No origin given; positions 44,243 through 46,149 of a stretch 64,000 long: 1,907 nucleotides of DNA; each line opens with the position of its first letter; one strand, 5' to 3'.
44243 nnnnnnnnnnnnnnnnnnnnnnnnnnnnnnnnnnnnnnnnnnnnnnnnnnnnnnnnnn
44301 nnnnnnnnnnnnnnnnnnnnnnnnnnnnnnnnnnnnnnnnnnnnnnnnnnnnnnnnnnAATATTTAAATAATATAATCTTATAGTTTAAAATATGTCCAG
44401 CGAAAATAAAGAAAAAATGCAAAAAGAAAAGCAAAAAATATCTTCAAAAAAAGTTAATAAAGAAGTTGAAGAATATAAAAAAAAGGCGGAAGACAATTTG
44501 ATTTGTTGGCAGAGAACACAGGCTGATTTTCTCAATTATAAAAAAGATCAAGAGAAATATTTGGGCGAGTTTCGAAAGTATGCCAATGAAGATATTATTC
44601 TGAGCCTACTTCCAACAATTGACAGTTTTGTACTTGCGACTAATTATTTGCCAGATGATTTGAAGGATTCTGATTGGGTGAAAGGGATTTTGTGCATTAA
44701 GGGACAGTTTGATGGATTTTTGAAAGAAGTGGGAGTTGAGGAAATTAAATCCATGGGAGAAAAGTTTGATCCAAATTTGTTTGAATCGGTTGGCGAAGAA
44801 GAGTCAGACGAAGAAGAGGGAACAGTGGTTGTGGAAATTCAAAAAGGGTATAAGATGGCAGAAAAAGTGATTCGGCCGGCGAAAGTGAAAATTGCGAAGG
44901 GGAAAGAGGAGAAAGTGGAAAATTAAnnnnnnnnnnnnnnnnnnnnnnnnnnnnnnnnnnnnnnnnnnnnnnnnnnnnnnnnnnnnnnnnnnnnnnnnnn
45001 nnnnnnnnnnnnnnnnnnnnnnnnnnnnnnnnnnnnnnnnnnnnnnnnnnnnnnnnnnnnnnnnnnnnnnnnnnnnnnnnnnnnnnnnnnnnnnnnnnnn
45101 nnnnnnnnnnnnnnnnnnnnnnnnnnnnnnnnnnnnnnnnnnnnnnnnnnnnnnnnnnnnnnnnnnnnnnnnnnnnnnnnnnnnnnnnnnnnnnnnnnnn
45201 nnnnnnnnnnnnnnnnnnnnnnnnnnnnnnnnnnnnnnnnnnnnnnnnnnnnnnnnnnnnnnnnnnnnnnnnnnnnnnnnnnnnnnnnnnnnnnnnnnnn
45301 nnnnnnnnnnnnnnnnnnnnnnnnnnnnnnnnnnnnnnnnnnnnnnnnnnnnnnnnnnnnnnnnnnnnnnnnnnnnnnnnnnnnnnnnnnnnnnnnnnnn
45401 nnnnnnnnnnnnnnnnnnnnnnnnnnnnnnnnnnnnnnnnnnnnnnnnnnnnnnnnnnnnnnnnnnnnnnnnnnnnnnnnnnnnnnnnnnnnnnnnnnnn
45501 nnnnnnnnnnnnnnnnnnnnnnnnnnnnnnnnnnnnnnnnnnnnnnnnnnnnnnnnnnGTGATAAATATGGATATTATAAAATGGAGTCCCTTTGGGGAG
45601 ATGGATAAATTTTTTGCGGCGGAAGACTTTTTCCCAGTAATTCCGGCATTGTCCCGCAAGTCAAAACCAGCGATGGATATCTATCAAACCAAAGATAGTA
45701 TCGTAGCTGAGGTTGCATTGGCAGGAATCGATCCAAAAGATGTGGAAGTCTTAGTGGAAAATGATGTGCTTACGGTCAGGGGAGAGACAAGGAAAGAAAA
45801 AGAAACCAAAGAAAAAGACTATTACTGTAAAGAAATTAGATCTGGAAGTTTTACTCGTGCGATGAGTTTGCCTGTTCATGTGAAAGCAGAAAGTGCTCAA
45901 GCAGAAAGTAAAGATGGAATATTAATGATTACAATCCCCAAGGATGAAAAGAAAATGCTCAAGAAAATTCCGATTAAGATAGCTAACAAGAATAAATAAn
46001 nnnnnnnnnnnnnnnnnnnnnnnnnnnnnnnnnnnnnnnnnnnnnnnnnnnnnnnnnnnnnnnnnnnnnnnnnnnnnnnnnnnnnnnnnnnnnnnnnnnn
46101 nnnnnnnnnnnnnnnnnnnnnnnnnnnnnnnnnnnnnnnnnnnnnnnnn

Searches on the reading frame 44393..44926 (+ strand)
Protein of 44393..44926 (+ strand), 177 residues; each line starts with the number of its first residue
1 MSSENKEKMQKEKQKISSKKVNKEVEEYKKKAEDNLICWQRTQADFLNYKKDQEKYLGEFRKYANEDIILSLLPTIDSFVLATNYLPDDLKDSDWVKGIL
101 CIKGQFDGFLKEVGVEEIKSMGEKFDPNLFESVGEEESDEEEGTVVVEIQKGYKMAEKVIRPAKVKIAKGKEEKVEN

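Call 42: search_protein_families(library=pfam, proteins=[window:44393-44926:+], max_evalue=0.01)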
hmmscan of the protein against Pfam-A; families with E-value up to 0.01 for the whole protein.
window:44393-44926:+ (177 aa): 1 family
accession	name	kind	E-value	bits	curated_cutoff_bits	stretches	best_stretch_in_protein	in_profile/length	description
PF01025.24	GrpE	-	9e-40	136.5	25.8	1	8-169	3-165/165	GrpE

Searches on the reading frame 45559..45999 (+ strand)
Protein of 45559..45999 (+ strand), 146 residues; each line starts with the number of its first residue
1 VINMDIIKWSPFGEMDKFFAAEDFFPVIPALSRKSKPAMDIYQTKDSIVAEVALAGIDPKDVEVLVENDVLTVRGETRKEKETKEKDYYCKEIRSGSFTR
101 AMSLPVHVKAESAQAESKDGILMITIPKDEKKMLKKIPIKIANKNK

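Call 42: search_protein_families(library=pfam, proteins=[window:45559-45999:+], max_evalue=0.01)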
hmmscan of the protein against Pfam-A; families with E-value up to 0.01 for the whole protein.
window:45559-45999:+ (146 aa): 2 families
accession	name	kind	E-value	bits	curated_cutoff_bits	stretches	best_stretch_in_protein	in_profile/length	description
PF00011.27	HSP20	-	1.9e-20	73.3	20.8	1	40-139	1-101/102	Hsp20/alpha crystallin family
PF17886.7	ArsA_HSP20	-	1.5e-05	24.9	22.5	1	47-125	3-62/63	HSP20-like domain found in ArsA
